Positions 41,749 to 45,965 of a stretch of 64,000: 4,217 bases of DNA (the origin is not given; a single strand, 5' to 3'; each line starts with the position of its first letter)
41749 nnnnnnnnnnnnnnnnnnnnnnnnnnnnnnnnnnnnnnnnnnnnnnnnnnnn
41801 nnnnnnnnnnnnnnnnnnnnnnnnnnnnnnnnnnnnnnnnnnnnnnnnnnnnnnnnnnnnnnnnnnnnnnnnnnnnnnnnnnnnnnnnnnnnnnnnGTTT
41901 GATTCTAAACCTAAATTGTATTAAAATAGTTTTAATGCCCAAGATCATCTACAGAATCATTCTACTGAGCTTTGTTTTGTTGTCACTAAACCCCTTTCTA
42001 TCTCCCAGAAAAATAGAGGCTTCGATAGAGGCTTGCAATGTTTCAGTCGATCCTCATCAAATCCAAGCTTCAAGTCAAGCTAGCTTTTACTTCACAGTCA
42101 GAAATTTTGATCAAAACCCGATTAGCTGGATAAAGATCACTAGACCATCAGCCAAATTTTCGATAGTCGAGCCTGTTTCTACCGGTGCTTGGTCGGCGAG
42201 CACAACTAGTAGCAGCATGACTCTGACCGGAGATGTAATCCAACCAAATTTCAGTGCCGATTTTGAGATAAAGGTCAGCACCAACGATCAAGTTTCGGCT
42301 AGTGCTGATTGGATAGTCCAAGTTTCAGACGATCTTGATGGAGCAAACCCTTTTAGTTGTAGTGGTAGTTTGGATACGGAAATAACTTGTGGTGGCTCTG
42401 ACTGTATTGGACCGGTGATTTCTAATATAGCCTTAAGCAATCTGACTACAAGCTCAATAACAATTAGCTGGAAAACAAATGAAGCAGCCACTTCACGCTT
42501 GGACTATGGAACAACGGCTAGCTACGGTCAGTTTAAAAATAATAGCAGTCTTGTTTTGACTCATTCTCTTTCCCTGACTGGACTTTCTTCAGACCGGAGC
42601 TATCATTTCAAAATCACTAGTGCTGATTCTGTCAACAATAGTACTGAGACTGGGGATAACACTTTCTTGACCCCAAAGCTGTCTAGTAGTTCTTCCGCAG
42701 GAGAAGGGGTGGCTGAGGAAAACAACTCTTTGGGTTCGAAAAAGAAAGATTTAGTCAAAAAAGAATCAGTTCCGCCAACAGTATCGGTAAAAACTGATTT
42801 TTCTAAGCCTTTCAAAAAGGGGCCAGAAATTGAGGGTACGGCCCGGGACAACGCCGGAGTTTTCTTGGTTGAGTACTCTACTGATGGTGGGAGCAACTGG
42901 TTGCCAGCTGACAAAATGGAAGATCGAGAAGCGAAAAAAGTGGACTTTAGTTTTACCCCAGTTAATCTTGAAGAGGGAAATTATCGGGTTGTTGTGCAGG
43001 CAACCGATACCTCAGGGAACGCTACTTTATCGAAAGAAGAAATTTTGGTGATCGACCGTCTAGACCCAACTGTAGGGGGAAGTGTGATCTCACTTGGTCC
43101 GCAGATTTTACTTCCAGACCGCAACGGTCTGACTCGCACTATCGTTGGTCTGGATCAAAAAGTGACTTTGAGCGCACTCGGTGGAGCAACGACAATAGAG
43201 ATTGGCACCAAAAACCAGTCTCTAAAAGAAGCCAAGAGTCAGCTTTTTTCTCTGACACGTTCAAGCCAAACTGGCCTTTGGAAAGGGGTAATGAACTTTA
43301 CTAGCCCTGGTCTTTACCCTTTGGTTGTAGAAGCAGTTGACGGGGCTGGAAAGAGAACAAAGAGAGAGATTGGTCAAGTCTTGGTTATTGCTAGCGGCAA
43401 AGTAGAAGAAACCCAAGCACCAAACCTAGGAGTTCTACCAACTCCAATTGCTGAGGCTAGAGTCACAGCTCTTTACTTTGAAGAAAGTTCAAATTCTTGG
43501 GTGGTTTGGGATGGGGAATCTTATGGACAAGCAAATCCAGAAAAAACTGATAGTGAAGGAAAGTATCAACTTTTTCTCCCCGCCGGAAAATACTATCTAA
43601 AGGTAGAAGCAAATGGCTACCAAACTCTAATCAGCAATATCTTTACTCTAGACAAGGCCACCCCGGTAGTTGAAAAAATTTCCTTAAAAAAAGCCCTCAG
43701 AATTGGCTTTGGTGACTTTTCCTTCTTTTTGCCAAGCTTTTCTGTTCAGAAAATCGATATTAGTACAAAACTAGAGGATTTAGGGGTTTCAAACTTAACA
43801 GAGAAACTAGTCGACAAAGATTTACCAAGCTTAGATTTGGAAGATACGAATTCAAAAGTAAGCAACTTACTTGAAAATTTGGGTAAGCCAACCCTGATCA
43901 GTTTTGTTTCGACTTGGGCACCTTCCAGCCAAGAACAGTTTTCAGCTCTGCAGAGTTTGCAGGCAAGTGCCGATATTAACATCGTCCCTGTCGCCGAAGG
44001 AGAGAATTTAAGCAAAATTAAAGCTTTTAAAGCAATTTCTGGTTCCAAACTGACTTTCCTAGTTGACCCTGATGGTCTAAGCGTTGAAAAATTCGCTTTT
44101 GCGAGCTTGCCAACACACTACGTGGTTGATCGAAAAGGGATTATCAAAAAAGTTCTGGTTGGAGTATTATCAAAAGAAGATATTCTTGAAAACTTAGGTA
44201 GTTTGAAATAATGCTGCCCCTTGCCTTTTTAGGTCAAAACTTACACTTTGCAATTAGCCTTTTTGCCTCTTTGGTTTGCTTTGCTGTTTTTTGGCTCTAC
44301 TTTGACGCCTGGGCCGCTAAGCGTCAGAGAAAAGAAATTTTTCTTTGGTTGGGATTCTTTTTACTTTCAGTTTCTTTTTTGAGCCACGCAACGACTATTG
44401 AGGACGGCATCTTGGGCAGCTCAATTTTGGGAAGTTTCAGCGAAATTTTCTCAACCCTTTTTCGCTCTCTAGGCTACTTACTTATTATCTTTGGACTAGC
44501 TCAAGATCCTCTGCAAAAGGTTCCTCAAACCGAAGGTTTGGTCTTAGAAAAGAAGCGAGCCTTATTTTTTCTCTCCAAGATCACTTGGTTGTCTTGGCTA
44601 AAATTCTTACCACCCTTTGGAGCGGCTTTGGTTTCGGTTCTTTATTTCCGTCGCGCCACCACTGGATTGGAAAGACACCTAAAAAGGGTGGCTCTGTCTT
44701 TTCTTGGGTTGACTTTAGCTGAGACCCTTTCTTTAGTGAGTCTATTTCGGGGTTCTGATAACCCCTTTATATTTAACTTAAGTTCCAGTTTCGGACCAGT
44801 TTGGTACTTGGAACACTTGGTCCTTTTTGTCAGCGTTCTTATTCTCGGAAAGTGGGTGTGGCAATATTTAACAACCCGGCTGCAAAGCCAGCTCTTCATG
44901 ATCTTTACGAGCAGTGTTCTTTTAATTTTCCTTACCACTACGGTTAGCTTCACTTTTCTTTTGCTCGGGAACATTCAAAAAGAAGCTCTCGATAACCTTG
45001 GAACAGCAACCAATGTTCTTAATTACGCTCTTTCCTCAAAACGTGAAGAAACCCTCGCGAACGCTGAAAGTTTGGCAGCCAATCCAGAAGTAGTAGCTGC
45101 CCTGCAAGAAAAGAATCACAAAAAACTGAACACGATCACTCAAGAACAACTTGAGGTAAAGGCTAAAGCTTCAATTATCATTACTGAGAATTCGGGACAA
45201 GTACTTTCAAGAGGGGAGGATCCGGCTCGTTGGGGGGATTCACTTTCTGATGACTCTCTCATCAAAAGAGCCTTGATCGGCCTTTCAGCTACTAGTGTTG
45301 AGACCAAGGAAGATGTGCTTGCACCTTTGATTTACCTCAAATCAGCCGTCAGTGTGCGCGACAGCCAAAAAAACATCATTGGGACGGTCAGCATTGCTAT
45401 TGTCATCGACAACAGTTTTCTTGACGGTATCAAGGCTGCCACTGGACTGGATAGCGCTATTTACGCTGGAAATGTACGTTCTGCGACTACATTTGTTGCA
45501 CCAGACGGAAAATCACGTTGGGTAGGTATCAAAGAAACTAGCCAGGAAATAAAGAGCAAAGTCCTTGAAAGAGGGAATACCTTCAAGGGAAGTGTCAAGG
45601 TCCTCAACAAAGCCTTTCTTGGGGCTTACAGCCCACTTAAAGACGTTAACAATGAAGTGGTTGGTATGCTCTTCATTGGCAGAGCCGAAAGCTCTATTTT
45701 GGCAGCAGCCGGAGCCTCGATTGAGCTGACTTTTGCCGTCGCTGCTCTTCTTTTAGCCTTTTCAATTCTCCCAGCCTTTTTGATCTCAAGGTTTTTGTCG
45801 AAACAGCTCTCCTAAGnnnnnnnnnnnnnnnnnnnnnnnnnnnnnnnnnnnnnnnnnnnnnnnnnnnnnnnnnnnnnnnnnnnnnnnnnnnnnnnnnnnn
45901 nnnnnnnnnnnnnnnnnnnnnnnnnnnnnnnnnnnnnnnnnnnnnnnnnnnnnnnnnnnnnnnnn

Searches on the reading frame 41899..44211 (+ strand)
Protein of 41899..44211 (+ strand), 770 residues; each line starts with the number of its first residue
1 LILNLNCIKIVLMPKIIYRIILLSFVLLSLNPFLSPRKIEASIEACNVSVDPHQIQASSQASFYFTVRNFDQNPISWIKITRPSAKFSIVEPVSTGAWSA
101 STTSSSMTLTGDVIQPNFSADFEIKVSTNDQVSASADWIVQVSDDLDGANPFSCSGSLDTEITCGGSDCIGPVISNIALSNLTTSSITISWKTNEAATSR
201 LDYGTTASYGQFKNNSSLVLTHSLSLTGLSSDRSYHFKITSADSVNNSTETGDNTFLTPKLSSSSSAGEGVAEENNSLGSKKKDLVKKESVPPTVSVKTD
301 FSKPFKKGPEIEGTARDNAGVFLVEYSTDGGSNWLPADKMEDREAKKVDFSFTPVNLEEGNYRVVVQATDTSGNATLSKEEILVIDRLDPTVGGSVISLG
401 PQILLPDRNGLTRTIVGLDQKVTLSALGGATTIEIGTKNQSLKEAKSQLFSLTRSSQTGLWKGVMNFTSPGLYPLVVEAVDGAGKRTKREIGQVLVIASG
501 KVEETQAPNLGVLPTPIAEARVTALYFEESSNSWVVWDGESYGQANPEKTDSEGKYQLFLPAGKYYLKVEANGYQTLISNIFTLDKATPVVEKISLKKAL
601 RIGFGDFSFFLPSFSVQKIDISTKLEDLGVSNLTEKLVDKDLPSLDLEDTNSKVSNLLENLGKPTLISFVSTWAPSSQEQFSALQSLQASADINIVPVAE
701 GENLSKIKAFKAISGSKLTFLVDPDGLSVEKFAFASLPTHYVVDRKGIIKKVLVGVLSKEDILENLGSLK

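Call 11: search_protein_families(library=pfam, proteins=[window:41899-44211:+], max_evalue=0.001)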
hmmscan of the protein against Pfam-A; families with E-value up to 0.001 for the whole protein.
window:41899-44211:+ (770 aa): 7 families
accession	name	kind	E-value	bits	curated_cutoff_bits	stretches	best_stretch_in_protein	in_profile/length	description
PF13620.12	CarboxypepD_reg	-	1.1e-07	32.5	32.3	1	544-596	28-81/82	Carboxypeptidase regulatory-like domain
PF00578.27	AhpC-TSA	-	1.1e-07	32.3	26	1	639-751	2-123/124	AhpC/TSA family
PF19077.6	Big_13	-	4.2e-07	30.8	27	1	308-386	28-101/102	Bacterial Ig-like domain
PF16656.11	Pur_ac_phosph_N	-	2e-06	28.7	30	1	176-246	5-84/93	Purple acid Phosphatase, N-terminal domain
PF08534.16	Redoxin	-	2.2e-05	24.7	26.6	1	640-760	4-141/148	Redoxin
PF00041.27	fn3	-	5.5e-05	23.7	25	1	175-246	4-73/84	Fibronectin type III domain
PF13715.12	CarbopepD_reg_2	-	0.00036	21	32.2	0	549-579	29-60/88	CarboxypepD_reg-like domain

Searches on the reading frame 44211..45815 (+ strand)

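Call 11: search_protein_families(library=pfam, proteins=[window:44211-45815:+], max_evalue=0.001)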
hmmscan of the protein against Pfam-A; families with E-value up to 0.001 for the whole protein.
window:44211-45815:+ (534 aa): 4 families
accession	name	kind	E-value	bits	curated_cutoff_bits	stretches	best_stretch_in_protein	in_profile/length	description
PF17202.10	sCache_3_3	-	1.1e-22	80.8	28.8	1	400-498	6-102/107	Single cache domain 3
PF17201.10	Cache_3-Cache_2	-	7.4e-13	48.9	27.7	1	401-504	88-195/299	Cache 3/Cache 2 fusion domain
PF14827.12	dCache_3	-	2.4e-12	47.4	25.7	1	273-492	18-234/239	Double sensory domain of two-component sensor kinase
PF17203.10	sCache_3_2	-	4.1e-08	33.8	28.4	0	277-395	10-124/140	Single cache domain 3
